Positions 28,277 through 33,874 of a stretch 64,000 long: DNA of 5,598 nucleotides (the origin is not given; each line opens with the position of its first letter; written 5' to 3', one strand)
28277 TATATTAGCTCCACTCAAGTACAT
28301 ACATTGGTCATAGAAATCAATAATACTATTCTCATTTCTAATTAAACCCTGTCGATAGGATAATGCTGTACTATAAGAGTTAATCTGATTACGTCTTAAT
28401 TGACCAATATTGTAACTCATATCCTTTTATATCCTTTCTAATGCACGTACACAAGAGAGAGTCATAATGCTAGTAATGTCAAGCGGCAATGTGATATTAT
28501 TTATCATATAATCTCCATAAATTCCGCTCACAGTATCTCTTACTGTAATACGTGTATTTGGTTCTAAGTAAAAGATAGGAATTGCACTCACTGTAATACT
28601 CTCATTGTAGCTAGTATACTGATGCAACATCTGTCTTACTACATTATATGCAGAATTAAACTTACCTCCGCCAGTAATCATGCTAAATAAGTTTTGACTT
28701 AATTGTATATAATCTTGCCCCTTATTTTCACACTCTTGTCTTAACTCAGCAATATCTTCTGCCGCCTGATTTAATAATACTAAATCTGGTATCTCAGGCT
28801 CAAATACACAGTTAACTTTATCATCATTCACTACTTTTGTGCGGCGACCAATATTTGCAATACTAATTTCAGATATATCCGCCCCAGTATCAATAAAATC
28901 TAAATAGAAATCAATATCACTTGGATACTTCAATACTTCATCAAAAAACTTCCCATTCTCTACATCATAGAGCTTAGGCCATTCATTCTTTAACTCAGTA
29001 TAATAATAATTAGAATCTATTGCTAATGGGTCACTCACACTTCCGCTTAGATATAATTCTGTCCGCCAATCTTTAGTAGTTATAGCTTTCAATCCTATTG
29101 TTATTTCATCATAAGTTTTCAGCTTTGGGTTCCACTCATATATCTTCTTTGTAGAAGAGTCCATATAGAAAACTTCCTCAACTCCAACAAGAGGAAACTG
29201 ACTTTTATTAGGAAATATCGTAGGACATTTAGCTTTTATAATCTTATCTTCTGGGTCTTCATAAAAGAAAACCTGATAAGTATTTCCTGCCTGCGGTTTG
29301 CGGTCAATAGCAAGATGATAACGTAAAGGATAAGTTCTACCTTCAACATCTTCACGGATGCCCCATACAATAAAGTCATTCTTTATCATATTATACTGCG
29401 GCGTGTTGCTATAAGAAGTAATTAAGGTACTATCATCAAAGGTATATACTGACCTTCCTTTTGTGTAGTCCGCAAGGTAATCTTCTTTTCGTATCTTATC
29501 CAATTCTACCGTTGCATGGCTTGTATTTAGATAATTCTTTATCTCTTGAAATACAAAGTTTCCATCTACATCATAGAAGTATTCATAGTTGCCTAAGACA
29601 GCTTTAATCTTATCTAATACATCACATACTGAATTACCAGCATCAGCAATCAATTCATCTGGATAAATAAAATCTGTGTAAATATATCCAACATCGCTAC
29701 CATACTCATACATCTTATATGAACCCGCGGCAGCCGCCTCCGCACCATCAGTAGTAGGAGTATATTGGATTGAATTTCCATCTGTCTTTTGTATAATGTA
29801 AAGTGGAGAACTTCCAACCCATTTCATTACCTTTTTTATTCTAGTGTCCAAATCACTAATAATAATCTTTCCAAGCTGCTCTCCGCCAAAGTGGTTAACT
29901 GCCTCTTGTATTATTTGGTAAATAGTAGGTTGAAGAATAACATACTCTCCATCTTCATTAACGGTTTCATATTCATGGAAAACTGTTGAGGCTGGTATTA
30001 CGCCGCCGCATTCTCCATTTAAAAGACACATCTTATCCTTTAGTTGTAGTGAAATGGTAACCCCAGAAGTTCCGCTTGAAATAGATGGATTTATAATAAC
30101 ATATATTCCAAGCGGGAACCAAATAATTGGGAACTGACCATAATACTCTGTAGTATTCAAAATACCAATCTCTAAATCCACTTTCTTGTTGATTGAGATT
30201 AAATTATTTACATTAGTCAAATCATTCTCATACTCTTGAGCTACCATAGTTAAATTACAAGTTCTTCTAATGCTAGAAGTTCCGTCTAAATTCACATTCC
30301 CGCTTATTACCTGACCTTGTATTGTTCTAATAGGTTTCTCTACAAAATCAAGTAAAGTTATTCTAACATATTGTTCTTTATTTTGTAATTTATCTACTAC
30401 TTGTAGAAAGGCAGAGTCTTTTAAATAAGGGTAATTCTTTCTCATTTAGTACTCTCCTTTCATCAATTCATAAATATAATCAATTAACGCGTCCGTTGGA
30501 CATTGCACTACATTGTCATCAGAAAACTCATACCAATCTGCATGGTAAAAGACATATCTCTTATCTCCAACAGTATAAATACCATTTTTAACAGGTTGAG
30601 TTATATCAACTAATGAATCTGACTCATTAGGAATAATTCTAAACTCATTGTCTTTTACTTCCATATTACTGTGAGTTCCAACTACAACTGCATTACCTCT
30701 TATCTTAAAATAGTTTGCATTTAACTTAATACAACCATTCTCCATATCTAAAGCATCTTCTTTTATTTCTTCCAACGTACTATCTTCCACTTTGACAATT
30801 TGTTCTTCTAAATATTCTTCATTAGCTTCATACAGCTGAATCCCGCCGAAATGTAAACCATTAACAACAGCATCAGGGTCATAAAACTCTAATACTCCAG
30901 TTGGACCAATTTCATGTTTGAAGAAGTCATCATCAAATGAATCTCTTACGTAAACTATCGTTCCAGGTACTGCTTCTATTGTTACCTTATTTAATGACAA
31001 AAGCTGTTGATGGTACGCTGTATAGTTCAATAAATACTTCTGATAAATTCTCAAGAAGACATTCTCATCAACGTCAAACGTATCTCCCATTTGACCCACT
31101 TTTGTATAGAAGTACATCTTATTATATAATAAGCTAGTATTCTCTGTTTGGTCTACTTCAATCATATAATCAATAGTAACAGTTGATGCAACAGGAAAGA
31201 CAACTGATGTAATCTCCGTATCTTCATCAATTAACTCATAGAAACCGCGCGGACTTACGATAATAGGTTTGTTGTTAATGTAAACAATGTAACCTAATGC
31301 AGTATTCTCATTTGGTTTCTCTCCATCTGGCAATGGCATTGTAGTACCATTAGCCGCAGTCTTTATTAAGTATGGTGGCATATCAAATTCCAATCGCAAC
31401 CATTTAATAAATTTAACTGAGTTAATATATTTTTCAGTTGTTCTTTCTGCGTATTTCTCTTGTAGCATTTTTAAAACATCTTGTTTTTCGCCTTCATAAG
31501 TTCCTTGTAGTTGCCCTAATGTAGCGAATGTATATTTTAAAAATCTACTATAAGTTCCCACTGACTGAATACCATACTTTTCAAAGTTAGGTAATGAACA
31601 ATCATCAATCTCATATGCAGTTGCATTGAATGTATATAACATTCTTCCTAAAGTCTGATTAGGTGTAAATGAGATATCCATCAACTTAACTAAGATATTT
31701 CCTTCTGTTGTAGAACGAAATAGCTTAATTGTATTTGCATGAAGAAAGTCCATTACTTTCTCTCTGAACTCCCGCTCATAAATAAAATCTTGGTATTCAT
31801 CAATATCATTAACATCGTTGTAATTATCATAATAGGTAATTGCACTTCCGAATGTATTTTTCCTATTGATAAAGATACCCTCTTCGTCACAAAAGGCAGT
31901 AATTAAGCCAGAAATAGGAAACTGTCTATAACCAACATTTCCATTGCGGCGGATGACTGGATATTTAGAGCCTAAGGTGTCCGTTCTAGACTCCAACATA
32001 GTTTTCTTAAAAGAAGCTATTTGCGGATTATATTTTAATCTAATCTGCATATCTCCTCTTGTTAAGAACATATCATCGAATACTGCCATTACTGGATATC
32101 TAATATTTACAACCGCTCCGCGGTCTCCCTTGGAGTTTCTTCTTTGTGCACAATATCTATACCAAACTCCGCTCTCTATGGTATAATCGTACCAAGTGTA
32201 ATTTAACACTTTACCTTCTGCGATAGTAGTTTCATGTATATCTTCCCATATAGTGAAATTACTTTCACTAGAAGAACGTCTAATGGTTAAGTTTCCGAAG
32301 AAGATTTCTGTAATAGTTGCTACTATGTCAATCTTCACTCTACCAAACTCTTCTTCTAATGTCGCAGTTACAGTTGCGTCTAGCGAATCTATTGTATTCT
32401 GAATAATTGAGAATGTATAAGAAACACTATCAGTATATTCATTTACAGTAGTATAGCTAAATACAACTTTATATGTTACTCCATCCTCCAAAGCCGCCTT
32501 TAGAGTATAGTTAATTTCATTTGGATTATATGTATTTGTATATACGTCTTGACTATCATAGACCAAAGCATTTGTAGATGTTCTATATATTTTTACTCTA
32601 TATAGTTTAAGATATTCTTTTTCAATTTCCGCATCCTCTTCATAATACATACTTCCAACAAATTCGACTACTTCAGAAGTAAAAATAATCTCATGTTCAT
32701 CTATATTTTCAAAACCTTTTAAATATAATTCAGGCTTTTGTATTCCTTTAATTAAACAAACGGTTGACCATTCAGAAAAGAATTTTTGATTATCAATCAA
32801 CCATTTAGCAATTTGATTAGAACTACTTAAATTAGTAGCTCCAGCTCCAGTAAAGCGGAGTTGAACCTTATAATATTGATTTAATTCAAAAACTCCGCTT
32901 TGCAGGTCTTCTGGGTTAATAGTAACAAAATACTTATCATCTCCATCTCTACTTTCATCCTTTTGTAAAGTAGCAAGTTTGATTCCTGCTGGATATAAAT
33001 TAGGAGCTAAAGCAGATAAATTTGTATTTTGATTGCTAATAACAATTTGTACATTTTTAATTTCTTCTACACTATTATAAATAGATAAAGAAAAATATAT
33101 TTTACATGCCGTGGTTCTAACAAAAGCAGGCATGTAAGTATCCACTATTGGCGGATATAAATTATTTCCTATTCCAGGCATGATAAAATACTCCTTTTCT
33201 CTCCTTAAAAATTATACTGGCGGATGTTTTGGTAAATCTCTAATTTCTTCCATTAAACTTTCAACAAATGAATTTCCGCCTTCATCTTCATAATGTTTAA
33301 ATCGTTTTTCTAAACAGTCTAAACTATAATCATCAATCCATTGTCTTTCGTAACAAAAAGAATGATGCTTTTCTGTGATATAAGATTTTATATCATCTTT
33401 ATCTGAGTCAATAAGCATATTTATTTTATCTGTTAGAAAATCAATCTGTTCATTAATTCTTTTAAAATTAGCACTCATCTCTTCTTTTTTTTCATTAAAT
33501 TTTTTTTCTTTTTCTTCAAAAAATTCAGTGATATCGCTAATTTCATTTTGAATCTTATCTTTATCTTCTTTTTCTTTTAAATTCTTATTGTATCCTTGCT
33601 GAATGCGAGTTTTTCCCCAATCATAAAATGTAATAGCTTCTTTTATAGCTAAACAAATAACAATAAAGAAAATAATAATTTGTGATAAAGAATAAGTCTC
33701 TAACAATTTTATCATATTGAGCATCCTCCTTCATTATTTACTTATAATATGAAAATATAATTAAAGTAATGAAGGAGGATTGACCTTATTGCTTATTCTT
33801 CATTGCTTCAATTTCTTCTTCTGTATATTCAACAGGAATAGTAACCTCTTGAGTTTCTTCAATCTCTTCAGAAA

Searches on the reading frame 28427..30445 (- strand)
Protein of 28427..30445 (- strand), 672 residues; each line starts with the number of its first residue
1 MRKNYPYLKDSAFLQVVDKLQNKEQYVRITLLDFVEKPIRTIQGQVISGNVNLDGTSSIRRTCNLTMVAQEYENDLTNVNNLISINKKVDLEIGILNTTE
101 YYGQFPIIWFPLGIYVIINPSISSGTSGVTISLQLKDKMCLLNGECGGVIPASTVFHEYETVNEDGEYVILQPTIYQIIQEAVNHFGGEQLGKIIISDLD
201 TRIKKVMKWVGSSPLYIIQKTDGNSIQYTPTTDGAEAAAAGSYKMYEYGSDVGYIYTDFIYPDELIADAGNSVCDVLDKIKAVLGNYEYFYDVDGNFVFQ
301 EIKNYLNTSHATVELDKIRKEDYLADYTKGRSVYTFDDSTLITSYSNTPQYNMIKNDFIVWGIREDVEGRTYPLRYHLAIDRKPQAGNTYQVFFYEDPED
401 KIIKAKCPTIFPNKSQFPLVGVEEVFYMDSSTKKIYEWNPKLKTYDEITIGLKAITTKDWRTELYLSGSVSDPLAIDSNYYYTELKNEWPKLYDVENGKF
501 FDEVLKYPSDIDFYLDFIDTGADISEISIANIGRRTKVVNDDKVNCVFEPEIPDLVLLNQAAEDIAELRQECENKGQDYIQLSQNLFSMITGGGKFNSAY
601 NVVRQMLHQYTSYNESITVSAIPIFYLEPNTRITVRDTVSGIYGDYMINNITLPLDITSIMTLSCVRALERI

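Call 9: search_protein_families(library=phrogs, proteins=[window:28427-30445:-], max_evalue=0.001)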
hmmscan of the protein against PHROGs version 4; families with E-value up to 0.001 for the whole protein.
window:28427-30445:- (672 aa): 2 families
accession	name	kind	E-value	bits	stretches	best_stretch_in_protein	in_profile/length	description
phrog_32343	-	unknown function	2.7e-43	149.1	2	21-385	22-390/921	-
phrog_1887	-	tail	2.7e-07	30.9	1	22-318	299-515/670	tail protein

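Call 10: search_protein_families(library=pfam, proteins=[window:28427-30445:-], max_evalue=0.01)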
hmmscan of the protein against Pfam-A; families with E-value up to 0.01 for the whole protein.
window:28427-30445:- (672 aa): 0 families

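Call 51: search_protein_families(library=ncbifam, proteins=[window:28427-30445:-], max_evalue=0.01)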
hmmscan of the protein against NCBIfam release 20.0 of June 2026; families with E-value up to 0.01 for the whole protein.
window:28427-30445:- (672 aa): 0 families

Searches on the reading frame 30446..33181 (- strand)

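Call 9: search_protein_families(library=phrogs, proteins=[window:30446-33181:-], max_evalue=0.001)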
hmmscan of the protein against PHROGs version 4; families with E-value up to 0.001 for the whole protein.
window:30446-33181:- (911 aa): 1 family
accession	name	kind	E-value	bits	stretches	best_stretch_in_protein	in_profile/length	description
phrog_30026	-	unknown function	4.7e-18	65.9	1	297-538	344-597/617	-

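Call 10: search_protein_families(library=pfam, proteins=[window:30446-33181:-], max_evalue=0.01)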
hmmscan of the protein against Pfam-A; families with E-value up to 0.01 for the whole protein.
window:30446-33181:- (911 aa): 0 families

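Call 51: search_protein_families(library=ncbifam, proteins=[window:30446-33181:-], max_evalue=0.01)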
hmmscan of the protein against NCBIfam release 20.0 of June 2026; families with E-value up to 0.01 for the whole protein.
window:30446-33181:- (911 aa): 0 families

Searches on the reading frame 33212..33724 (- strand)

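Call 9: search_protein_families(library=phrogs, proteins=[window:33212-33724:-], max_evalue=0.001)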
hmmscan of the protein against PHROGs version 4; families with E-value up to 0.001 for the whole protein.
window:33212-33724:- (170 aa): 1 family
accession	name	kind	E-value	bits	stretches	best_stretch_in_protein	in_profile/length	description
phrog_4105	-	unknown function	6.4e-08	33.8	1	116-168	49-100/103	-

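Call 10: search_protein_families(library=pfam, proteins=[window:33212-33724:-], max_evalue=0.01)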
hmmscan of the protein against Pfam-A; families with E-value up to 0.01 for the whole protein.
window:33212-33724:- (170 aa): 1 family
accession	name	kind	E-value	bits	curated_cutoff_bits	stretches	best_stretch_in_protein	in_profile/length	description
PF15905.10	HMMR_N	-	0.0081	16.1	30.1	1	42-122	225-305/330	Hyaluronan mediated motility receptor N-terminal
